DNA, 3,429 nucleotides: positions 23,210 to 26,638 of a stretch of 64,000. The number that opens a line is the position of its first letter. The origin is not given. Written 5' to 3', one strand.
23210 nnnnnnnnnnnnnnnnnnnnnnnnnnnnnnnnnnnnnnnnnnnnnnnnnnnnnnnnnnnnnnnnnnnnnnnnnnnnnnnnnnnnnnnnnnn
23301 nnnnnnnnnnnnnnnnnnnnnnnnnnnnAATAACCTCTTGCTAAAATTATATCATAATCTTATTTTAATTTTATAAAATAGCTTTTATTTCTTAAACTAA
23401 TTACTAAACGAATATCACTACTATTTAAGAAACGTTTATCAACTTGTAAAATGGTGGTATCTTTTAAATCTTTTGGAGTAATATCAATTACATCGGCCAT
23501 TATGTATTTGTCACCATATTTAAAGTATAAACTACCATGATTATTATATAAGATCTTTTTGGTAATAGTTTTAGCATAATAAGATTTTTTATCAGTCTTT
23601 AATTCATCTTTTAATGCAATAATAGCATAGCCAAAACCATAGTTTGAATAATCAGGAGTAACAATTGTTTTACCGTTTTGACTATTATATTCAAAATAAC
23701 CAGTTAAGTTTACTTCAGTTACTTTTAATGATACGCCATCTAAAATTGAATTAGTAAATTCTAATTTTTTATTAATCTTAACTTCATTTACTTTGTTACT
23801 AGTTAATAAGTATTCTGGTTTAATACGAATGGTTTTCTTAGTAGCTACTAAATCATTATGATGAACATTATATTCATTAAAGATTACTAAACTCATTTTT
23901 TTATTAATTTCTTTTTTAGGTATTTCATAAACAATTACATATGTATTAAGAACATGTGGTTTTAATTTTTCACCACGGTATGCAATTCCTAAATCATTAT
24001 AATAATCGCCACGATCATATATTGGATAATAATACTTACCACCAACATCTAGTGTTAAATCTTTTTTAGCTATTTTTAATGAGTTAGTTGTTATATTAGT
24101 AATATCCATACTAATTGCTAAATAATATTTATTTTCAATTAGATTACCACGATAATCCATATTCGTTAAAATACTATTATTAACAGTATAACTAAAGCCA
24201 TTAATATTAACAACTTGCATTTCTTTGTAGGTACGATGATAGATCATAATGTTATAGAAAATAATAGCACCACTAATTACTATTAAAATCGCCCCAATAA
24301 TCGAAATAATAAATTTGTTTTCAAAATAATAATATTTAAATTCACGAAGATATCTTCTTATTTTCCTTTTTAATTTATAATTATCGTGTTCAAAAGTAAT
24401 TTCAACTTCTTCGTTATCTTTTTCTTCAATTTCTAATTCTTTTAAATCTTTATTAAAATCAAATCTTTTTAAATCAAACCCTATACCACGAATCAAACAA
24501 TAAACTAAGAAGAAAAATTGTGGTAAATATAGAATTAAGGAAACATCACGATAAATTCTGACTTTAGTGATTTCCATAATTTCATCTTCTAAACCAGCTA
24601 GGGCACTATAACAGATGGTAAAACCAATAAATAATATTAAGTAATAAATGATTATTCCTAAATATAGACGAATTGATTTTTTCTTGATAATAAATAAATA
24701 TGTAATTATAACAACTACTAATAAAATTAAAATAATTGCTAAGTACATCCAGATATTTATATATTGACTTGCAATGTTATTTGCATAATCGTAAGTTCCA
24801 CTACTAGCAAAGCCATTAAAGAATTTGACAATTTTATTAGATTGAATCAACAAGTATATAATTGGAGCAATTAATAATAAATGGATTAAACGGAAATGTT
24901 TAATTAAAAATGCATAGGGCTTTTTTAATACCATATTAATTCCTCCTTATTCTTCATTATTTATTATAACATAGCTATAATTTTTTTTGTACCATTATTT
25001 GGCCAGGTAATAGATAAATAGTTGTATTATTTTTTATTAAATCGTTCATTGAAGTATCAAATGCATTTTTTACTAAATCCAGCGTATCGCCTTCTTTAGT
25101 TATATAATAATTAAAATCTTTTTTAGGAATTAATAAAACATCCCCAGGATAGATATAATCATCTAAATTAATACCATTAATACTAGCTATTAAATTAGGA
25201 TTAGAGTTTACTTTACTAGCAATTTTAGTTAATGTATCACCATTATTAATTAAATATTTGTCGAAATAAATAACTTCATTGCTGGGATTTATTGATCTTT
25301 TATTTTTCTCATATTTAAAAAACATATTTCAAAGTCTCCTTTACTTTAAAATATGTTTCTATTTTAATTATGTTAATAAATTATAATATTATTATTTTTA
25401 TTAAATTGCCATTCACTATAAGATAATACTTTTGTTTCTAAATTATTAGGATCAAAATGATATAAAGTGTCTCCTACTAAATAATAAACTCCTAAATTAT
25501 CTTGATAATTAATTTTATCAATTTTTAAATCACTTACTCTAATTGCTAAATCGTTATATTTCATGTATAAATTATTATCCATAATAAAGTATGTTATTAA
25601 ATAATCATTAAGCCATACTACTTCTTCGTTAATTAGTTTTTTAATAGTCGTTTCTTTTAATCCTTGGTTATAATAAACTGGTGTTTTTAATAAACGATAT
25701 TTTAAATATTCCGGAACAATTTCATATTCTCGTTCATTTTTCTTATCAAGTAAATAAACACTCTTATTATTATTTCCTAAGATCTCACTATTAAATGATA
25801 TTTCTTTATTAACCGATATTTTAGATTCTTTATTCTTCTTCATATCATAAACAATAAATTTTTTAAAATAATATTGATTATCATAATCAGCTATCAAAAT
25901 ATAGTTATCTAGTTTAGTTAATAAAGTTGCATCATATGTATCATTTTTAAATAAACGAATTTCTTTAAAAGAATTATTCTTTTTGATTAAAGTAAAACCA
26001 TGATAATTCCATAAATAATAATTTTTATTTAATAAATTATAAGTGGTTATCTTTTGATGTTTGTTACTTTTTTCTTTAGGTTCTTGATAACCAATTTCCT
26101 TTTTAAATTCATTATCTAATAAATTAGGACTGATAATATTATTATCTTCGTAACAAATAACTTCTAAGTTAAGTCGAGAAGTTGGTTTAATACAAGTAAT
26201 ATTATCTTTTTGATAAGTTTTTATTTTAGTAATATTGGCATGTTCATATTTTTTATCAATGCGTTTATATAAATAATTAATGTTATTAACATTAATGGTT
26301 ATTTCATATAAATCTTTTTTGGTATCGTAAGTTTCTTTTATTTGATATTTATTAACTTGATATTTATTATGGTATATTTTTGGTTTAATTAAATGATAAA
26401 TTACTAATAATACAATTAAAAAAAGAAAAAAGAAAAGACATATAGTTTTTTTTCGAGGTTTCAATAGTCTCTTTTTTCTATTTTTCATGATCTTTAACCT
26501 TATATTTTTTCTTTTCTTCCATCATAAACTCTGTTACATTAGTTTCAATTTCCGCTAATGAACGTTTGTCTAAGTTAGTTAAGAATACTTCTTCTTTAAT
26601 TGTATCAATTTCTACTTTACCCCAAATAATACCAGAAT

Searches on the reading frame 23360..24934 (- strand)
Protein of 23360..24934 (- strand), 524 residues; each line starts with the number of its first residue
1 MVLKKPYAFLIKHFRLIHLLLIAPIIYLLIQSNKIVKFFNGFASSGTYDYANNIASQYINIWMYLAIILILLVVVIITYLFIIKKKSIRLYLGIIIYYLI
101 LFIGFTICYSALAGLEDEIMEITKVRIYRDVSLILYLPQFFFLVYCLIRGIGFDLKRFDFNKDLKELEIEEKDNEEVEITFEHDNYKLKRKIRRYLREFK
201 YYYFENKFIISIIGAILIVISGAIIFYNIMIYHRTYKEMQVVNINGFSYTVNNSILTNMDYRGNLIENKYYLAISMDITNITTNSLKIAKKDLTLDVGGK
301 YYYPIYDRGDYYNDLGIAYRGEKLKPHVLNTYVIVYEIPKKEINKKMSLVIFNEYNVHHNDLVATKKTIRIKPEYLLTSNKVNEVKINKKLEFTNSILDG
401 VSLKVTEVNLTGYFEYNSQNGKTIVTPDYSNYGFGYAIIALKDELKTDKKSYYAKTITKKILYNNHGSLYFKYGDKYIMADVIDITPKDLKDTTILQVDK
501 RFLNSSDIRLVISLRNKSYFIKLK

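Call 3: search_protein_families(library=pfam, proteins=[window:23360-24934:-], max_evalue=0.1)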
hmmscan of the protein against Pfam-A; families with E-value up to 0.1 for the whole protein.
window:23360-24934:- (524 aa): 1 family
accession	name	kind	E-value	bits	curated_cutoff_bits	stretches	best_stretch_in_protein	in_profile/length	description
PF04814.19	HNF-1_N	-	0.029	15.2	29.7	1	159-197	91-131/175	Hepatocyte nuclear factor 1 (HNF-1), N terminus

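Call 5: search_protein_families(library=ncbifam, proteins=[window:23360-24934:-], max_evalue=0.1)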
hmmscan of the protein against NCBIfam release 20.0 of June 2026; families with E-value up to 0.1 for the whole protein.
window:23360-24934:- (524 aa): 0 families

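Call 68: find_homologous_proteins(query=window:23360-24934:-, max_evalue=0.001)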
Query window:23360-24934:- (524 aa): 261 proteins with E <= 0.001 among 8000 candidates; the best 120 are listed.
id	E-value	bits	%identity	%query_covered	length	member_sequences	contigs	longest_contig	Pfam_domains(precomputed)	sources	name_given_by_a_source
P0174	0.0e+0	1127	100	100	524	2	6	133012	-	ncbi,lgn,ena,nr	ncbi:MAG: DUF4352 domain-containing protein [Bacilli bacterium]|nr:DUF4352 domain-containing protein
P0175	7.3e-293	990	87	100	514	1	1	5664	-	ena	-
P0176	4.4e-234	796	69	100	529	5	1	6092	PF11611.14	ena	-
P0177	2.5e-233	794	69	100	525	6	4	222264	-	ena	-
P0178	5.3e-232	789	68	100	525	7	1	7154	PF11611.14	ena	-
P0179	6.2e-211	720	65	100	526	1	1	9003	-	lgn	-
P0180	1.8e-172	593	55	100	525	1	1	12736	-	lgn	-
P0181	3.4e-169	582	54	100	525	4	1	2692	-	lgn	-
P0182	1.1e-167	577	66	77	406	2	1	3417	-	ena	-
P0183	4.3e-158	546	49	100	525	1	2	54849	-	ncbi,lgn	-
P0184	4.6e-112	394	40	100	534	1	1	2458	-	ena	-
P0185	1.3e-108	382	40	100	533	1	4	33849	-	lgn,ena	-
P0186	6.3e-108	380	39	100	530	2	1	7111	-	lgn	-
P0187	8.9e-105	370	40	100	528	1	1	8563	-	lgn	-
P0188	8.5e-101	357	36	100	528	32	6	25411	-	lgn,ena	-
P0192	4.3e-100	354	39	100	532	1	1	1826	PF11611.14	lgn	-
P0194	1.7e-99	352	38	100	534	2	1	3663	PF11611.14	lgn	-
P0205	7.8e-98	347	37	100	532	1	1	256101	PF11611.14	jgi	-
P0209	2.8e-96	342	37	100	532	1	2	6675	PF11611.14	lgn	-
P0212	5.0e-96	341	37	100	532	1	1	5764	PF11611.14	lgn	-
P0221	8.5e-94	334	37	100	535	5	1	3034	PF11611.14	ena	-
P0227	6.8e-93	331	36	100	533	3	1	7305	PF11611.14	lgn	-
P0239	4.1e-89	318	36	100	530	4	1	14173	PF11611.14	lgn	-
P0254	8.9e-85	304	34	100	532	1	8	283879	PF11611.14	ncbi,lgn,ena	-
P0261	1.1e-82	297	34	100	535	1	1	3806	PF11611.14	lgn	-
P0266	9.3e-80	287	36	100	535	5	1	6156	PF11611.14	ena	-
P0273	9.3e-79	284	32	100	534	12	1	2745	PF11611.14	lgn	-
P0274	2.6e-78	282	35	100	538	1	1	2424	PF11611.14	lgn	-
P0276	1.9e-77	280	35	100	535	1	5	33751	PF11611.14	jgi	-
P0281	2.3e-76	276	34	100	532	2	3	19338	PF11611.14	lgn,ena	-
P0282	3.5e-76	275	33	100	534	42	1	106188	PF11611.14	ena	-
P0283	5.3e-76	275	33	100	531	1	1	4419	PF11611.14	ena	-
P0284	1.5e-75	273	32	100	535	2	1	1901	PF11611.14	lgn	-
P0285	3.8e-75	272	35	100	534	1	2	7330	PF11611.14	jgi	-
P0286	5.0e-75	272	34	100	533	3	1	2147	PF11611.14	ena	-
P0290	2.3e-74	269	33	100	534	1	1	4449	PF11611.14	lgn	-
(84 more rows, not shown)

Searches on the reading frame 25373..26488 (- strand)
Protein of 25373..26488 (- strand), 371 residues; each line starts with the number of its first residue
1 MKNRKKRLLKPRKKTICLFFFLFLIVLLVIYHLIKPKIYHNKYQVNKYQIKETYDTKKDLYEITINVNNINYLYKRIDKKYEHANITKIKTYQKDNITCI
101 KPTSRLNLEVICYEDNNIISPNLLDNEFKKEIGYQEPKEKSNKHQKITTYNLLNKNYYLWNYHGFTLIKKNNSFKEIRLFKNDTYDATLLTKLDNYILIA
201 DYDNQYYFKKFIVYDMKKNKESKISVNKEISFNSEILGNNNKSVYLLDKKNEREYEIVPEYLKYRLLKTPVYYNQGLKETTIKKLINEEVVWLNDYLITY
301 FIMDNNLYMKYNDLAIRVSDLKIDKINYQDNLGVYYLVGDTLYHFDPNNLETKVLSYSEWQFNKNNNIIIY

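Call 3: search_protein_families(library=pfam, proteins=[window:25373-26488:-], max_evalue=0.1)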
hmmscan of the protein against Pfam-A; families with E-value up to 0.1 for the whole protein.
window:25373-26488:- (371 aa): 1 family
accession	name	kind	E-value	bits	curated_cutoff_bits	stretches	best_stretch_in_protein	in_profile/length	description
PF02706.20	Wzz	-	0.096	13.5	25.5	0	8-52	11-54/91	Chain length determinant protein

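Call 5: search_protein_families(library=ncbifam, proteins=[window:25373-26488:-], max_evalue=0.1)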
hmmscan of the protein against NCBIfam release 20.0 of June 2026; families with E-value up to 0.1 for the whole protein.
window:25373-26488:- (371 aa): 1 family
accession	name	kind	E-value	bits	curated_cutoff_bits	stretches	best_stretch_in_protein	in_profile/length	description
NF004412.0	PRK05759.1-3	equivalog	0.049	13.5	156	1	4-39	18-53/185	F0F1 ATP synthase subunit B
